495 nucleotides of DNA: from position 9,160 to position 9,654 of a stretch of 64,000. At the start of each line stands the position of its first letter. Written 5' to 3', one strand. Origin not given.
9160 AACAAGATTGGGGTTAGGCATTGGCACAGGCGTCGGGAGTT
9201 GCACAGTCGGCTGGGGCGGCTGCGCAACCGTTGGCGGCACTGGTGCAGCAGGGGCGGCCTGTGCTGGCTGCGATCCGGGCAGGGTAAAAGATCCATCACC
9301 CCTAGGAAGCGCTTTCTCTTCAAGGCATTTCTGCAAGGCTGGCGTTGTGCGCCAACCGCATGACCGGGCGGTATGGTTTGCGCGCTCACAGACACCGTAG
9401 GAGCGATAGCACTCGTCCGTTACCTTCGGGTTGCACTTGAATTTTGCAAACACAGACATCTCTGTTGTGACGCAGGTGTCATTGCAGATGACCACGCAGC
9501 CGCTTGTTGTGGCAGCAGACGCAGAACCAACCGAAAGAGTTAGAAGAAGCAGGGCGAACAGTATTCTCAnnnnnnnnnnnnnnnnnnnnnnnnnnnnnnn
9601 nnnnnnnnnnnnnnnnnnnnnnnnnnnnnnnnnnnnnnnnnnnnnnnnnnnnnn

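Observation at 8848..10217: Novel secreted 8-cysteine domain present in three copies across two genes embedded inside the PHB operon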

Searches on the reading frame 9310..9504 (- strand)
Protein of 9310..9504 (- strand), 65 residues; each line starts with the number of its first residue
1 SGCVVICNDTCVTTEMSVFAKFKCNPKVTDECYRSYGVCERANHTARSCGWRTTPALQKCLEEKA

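Call 19: search_protein_representatives(alignment_id=A1)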
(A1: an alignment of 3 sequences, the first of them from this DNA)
Query: 3 sequences, 65 profile positions. Proteins with E-value up to 0.001 (for the whole library): 500; up to 1e-10: 23; up to 1e-30: 2. The best 150 are listed.
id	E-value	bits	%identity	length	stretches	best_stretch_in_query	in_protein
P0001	1.2e-62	224.1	-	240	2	1-65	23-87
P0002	5.0e-46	170.8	-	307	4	3-61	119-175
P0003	4.7e-29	116.4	-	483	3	20-62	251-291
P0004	8.5e-22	93.2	-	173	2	2-63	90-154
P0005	1.3e-21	92.6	-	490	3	1-63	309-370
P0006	3.9e-20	87.9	-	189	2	2-62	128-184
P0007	2.4e-19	85.4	-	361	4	2-62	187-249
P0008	6.7e-19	83.9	-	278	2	3-62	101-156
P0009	2.8e-17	78.7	-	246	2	3-62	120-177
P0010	5.6e-16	74.6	-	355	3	2-61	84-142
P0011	7.3e-16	74.2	-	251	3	20-62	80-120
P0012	1.2e-15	73.5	-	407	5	23-62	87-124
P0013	4.7e-15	71.6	-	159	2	2-62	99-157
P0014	1.2e-14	70.3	-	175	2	2-62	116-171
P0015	2.0e-14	69.6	-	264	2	18-62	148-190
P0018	9.8e-13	64.2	-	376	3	20-62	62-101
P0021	8.4e-12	61.2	-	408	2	2-62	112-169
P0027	2.1e-10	56.7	-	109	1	2-63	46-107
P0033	6.7e-10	55.1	-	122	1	2-63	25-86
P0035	8.4e-10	54.8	-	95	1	2-64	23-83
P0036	9.3e-10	54.7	-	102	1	2-63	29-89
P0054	3.6e-09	52.8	-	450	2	2-64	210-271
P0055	3.6e-09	52.8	-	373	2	3-63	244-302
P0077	3.3e-08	49.7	-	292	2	3-62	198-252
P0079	3.7e-08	49.5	-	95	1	2-62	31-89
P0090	7.6e-08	48.5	-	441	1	2-62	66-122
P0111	3.2e-07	46.5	-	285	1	2-62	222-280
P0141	1.0e-06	44.9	-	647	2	3-64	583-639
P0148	1.2e-06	44.6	-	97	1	1-64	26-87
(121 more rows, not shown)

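Call 22: search_protein_families(library=ncbifam, alignment_id=A2, max_evalue=0.001)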
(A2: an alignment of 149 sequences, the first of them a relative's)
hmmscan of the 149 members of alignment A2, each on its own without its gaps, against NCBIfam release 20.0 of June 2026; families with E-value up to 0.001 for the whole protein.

A. member 1, P0002 (307 aa): 2 families
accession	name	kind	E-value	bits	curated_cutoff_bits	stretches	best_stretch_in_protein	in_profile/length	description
TIGR04289.1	heavy_Cys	domain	9e-35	119.1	50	4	118-165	7-52/52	eight-cysteine-cluster domain-containing protein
TIGR04292.1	heavy_Cys_CGP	equivalog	2.2e-23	82.8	200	4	53-111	130-188/381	CGP-CTERM-anchored Cys-rich protein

B. families by the number of members that match (of 149 scanned): 5 families
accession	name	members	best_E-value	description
TIGR04289.1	heavy_Cys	141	9e-35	eight-cysteine-cluster domain-containing protein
TIGR04292.1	heavy_Cys_CGP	138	6.1e-24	CGP-CTERM-anchored Cys-rich protein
NF033190.2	inl_like_NEAT_1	2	2.9e-06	NEAT domain-containing leucine-rich repeat protein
NF033921.0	por_somb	1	0.0002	iron uptake porin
NF007824.1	PRK10533.1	1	0.00051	lipoprotein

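Call 23: search_protein_families(library=pfam, alignment_id=A2, max_evalue=0.001)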
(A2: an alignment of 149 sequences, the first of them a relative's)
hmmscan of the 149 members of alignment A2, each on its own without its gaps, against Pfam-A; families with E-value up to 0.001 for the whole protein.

A. member 1, P0002 (307 aa): 0 families

B. families by the number of members that match (of 149 scanned): 16 families
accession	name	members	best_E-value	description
PF20533.3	DUF6748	2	1.6e-36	Domain of unknown function (DUF6748)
PF00395.25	SLH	2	8.8e-29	S-layer homology domain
PF00014.29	Kunitz_BPTI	2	3.9e-22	Kunitz/Bovine pancreatic trypsin inhibitor domain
PF00050.26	Kazal_1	2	5e-20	Kazal-type serine protease inhibitor domain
PF05375.19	Pacifastin_I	2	6.2e-20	Pacifastin inhibitor (LCMII)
PF07648.20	Kazal_2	2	2.3e-14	Kazal-type serine protease inhibitor domain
PF01033.22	Somatomedin_B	2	1.7e-10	Somatomedin B domain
PF10648.15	Gmad2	2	1.5e-09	Immunoglobulin-like domain of bacterial spore germination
PF23951.1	DUF7282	1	1.1e-13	Domain of unknown function (DUF7282)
PF02822.19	Antistasin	1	2.1e-10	Antistasin family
PF00093.24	VWC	1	1.3e-07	von Willebrand factor type C domain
PF14343.11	PrcB_C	1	4e-07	PrcB C-terminal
PF12714.13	TILa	1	0.00016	TILa domain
PF12883.13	DUF3828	1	0.00022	Protein of unknown function (DUF3828)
PF20615.3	DUF6802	1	0.00044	Family of unknown function (DUF6802)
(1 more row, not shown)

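Call 26: find_encoding_contigs(protein=P0004, flank=8000, max_places=6)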
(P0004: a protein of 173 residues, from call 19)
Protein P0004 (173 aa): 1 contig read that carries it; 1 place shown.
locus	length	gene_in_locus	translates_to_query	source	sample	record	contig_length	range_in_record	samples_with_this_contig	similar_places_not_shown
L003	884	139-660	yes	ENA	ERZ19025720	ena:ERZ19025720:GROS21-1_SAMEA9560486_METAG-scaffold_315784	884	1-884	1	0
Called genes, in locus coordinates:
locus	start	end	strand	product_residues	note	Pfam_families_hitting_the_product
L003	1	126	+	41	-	?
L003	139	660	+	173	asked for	PF27854:Heavy_Cys_CGP (weak)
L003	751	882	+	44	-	?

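Call 27: find_encoding_contigs(protein=P0079, flank=8000, max_places=6)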
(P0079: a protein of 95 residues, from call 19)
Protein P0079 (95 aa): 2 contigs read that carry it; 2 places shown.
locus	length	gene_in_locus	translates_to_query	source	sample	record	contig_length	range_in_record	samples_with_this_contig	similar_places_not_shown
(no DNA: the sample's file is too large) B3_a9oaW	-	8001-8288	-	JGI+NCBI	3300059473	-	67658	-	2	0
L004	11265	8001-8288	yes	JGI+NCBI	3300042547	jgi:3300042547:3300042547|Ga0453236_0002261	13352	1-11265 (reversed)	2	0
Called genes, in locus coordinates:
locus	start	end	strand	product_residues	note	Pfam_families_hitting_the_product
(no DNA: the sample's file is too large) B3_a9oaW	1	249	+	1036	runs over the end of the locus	PF05359:DUF748 (weak), PF13116:YhdP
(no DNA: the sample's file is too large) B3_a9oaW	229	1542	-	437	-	PF00579:tRNA-synt_1b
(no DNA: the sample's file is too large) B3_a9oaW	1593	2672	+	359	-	PF03702:AnmK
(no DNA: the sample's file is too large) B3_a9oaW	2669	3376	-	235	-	PF02129:Peptidase_S15, PF00561:Abhydrolase_1, PF12146:Hydrolase_4, PF12697:Abhydrolase_6 (weak), PF20408:Abhydrolase_11 (weak), PF00326:Peptidase_S9 (faint)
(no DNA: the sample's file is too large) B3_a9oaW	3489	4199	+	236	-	PF25087:GMPPB_C (weak), PF00132:Hexapep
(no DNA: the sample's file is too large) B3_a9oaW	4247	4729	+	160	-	PF02082:Rrf2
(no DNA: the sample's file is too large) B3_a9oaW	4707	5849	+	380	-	PF00266:Aminotran_5, PF01212:Beta_elim_lyase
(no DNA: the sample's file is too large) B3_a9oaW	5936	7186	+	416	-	PF00266:Aminotran_5, PF01212:Beta_elim_lyase, PF01041:DegT_DnrJ_EryC1 (weak)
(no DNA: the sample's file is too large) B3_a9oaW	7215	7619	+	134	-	PF01592:NifU_N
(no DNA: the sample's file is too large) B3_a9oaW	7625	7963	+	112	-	PF01521:Fe-S_biosyn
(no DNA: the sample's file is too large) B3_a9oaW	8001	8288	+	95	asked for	-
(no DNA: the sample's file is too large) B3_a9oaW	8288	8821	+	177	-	PF00226:DnaJ (weak), PF07743:HSCB_C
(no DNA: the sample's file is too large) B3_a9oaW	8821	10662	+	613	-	PF06723:MreB_Mbl, PF00012:HSP70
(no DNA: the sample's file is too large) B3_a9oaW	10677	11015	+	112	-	PF00111:Fer2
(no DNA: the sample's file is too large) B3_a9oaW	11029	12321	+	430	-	-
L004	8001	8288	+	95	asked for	-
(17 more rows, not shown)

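Call 28: find_encoding_contigs(protein=P0148, flank=8000, max_places=6)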
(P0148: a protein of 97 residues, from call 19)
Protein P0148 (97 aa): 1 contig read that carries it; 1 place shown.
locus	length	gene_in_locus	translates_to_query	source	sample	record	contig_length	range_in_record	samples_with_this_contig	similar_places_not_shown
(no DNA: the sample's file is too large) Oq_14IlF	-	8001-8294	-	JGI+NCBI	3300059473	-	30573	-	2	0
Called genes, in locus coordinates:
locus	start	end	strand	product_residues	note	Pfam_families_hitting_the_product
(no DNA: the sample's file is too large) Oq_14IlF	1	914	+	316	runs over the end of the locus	PF00437:T2SSE, PF20720:nSTAND3 (faint)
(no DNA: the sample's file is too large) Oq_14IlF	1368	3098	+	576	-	PF08447:PAS_3, PF00990:GGDEF, PF00563:EAL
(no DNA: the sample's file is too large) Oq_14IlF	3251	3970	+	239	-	PF00563:EAL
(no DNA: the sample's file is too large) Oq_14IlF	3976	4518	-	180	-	PF07879:PHB_acc_N, PF05233:PHB_acc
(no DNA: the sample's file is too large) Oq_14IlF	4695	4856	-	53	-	-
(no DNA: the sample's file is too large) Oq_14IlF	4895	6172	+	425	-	PF00561:Abhydrolase_1, PF12697:Abhydrolase_6, PF12146:Hydrolase_4 (faint)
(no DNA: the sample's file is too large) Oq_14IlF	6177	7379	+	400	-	PF00108:Thiolase_N, PF00109:ketoacyl-synt (faint), PF02803:Thiolase_C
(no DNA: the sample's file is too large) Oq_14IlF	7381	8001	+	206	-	PF10544:T5orf172, PF13455:MUG113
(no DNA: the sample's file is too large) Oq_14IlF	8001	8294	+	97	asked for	-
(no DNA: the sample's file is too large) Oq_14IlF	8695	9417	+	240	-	PF00106:adh_short, PF01370:Epimerase (weak), PF08659:KR, PF23441:SDR (weak), PF13460:NAD_binding_10, PF13561:adh_short_C2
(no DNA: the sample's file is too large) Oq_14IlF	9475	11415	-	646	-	PF00565:SNase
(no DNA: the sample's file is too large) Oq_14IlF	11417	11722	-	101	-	-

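Call 29: find_encoding_contigs(protein=P0013, flank=8000, max_places=6)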
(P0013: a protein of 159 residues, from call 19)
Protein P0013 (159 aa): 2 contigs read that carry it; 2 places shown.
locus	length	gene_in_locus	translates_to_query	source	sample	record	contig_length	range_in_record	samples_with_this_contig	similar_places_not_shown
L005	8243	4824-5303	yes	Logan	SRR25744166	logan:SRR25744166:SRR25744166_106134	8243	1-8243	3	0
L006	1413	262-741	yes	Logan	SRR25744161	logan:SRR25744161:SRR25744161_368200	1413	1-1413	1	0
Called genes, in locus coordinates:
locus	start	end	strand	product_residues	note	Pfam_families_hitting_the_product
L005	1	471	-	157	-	?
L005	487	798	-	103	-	-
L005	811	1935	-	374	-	PF00108:Thiolase_N, PF00109:ketoacyl-synt (faint), PF02803:Thiolase_C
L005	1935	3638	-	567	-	PF00501:AMP-binding, PF13193:AMP-binding_C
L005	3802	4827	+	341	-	PF03486:HI0933_like (faint), PF07992:Pyr_redox_2, PF13738:Pyr_redox_3, PF00070:Pyr_redox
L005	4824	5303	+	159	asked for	-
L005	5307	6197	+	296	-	PF00763:THF_DHG_CYH, PF02882:THF_DHG_CYH_C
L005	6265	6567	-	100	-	-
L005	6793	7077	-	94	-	-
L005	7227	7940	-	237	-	PF00106:adh_short, PF01370:Epimerase (weak), PF08659:KR, PF13561:adh_short_C2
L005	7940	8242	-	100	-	?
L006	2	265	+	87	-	?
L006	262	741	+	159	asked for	-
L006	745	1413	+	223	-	?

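Call 47: find_encoding_contigs(protein=P0036, flank=6000, max_places=4)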
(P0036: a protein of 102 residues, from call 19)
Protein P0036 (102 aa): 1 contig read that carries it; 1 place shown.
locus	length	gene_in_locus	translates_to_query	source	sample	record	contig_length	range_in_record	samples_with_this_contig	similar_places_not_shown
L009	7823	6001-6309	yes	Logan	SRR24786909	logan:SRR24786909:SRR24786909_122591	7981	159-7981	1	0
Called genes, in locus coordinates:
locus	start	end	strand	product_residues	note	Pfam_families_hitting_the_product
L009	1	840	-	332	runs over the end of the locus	?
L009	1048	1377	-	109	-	-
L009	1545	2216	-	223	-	-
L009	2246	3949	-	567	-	PF00501:AMP-binding, PF13193:AMP-binding_C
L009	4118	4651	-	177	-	-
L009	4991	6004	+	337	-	PF03486:HI0933_like (faint), PF07992:Pyr_redox_2, PF13738:Pyr_redox_3, PF00070:Pyr_redox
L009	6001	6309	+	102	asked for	PF27854:Heavy_Cys_CGP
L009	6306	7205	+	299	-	PF00763:THF_DHG_CYH, PF02882:THF_DHG_CYH_C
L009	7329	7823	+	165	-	?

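Call 48: find_encoding_contigs(protein=P0033, flank=6000, max_places=4)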
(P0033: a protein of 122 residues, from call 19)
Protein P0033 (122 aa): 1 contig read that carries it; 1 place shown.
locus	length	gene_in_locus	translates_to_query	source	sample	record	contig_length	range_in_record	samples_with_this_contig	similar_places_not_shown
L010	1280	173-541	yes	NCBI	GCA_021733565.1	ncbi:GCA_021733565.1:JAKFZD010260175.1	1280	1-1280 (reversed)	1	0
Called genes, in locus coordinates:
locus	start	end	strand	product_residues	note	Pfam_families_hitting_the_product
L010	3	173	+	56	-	?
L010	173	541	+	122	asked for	PF27854:Heavy_Cys_CGP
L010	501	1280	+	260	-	?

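Call 60: find_homologous_proteins(query=A5, max_evalue=0.01)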
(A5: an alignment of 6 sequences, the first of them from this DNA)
Query A5 (6 sequences) (65 aa, profile of the alignment): 3 proteins with E <= 0.01 among 10 candidates.
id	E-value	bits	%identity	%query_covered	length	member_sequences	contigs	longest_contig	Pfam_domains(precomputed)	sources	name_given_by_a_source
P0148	4.3e-23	99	34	95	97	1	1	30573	-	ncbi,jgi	jgi:hypothetical protein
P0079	1.3e-22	97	29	95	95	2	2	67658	-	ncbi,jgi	jgi:hypothetical protein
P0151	7.5e-16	76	33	94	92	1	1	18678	-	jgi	-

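Call 61: find_encoding_contigs(protein=P0151, flank=9000, max_places=4)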
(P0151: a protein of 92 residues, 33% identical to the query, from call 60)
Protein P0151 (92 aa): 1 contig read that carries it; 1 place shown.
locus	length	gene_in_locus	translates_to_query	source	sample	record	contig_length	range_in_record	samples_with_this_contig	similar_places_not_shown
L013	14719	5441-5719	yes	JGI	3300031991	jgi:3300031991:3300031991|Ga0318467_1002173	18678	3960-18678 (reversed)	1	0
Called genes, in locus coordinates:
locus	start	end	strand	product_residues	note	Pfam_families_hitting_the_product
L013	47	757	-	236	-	-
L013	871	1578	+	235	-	PF00132:Hexapep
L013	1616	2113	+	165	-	PF02082:Rrf2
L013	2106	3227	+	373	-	-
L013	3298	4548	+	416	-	PF00266:Aminotran_5, PF01212:Beta_elim_lyase, PF01041:DegT_DnrJ_EryC1 (weak)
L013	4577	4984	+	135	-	PF01592:NifU_N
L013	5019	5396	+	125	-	PF01521:Fe-S_biosyn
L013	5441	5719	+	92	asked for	-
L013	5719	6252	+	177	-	PF00226:DnaJ (weak), PF07743:HSCB_C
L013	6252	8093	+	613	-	PF00012:HSP70, PF06723:MreB_Mbl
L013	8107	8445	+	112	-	PF00111:Fer2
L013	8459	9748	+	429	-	-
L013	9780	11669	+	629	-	PF08439:Peptidase_M3_N, PF01432:Peptidase_M3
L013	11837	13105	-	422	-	PF00202:Aminotran_3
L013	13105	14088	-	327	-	PF04055:Radical_SAM, PF06968:BATS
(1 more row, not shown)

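Call 72: search_protein_families(library=pfam, proteins=[P0003, P0010, P0018, P0021, P0054, P0055, P0090, P0141, P0077, P0111], max_evalue=0.001)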
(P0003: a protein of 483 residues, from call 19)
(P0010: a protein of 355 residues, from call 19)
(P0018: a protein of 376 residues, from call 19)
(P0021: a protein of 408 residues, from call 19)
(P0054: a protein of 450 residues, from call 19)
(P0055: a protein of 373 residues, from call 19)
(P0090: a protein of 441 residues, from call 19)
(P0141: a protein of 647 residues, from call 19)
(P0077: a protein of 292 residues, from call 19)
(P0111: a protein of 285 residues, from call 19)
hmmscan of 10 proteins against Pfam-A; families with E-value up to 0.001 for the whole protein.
P0003 (483 aa): 1 family
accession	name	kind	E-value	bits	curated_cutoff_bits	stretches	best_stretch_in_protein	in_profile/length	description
PF00014.29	Kunitz_BPTI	-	3.9e-22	78.6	21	1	430-481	2-53/53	Kunitz/Bovine pancreatic trypsin inhibitor domain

P0010 (355 aa): 3 families
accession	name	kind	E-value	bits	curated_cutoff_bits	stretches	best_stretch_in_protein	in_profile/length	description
PF05375.19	Pacifastin_I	-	7.7e-19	67.6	27.9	3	262-293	4-33/40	Pacifastin inhibitor (LCMII)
PF00093.24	VWC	-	1.3e-07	32.2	27.6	0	39-87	1-43/57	von Willebrand factor type C domain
PF12714.13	TILa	-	0.00016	22.2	27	0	148-189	1-42/55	TILa domain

P0018 (376 aa): 1 family
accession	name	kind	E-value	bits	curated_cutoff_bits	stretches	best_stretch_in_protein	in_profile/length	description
PF05375.19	Pacifastin_I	-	6.2e-20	71.1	27.9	3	171-197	5-31/40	Pacifastin inhibitor (LCMII)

P0021 (408 aa): 2 families
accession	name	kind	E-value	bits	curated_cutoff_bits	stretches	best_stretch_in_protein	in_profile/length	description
PF00050.26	Kazal_1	-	2e-12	47.4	21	2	364-393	1-30/49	Kazal-type serine protease inhibitor domain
PF07648.20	Kazal_2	-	1.6e-07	31.8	22.8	2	371-393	5-31/48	Kazal-type serine protease inhibitor domain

P0054 (450 aa): 1 family
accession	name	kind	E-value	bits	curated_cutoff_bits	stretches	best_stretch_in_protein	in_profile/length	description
PF00395.25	SLH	-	8.8e-29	99.7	20.8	2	94-137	2-44/44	S-layer homology domain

P0055 (373 aa): 2 families
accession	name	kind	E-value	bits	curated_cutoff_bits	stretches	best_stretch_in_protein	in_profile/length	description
PF01033.22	Somatomedin_B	-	1.7e-10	41.5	23.1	2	199-236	1-39/40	Somatomedin B domain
PF02822.19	Antistasin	-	2.1e-10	41.3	21.2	2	165-190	1-26/26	Antistasin family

P0090 (441 aa): 2 families
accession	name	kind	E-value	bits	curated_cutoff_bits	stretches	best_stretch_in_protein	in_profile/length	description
PF00050.26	Kazal_1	-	5e-20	71.7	21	2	319-361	1-49/49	Kazal-type serine protease inhibitor domain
PF07648.20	Kazal_2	-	2.3e-14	53.7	22.8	1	324-348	3-34/48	Kazal-type serine protease inhibitor domain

P0141 (647 aa): 0 families

P0077 (292 aa): 1 family
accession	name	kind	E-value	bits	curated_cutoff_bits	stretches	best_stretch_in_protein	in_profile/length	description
PF01033.22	Somatomedin_B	-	2.2e-06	28.3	23.1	1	51-86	2-39/40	Somatomedin B domain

P0111 (285 aa): 0 families

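Call 77: find_encoding_contigs(protein=P0035, flank=5000, max_places=3)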
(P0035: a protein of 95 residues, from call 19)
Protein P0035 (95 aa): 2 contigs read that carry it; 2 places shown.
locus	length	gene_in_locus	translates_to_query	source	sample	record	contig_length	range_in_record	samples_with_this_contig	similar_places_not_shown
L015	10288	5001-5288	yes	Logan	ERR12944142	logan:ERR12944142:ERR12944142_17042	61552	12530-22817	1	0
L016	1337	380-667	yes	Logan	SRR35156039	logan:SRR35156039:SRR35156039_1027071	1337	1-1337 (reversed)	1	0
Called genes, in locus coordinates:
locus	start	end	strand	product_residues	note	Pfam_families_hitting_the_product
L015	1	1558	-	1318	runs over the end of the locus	PF03797:Autotransporter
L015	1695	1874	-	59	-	-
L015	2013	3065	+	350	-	PF27087:LRR_TMOD-LMOD (weak)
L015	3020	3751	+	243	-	-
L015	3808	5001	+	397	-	PF00108:Thiolase_N, PF02803:Thiolase_C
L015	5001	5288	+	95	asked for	PF27854:Heavy_Cys_CGP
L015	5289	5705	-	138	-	PF00210:Ferritin, PF02915:Rubrerythrin (weak)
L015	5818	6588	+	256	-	PF01435:Peptidase_M48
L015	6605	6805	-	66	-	-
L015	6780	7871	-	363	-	PF01966:HD (faint)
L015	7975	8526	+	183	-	PF02525:Flavodoxin_2 (weak), PF03358:FMN_red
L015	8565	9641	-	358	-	PF04966:OprB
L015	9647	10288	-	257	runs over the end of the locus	PF01061:ABC2_membrane, PF12679:ABC2_membrane_2, PF12698:ABC2_membrane_3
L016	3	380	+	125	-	?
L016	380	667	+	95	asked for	PF27854:Heavy_Cys_CGP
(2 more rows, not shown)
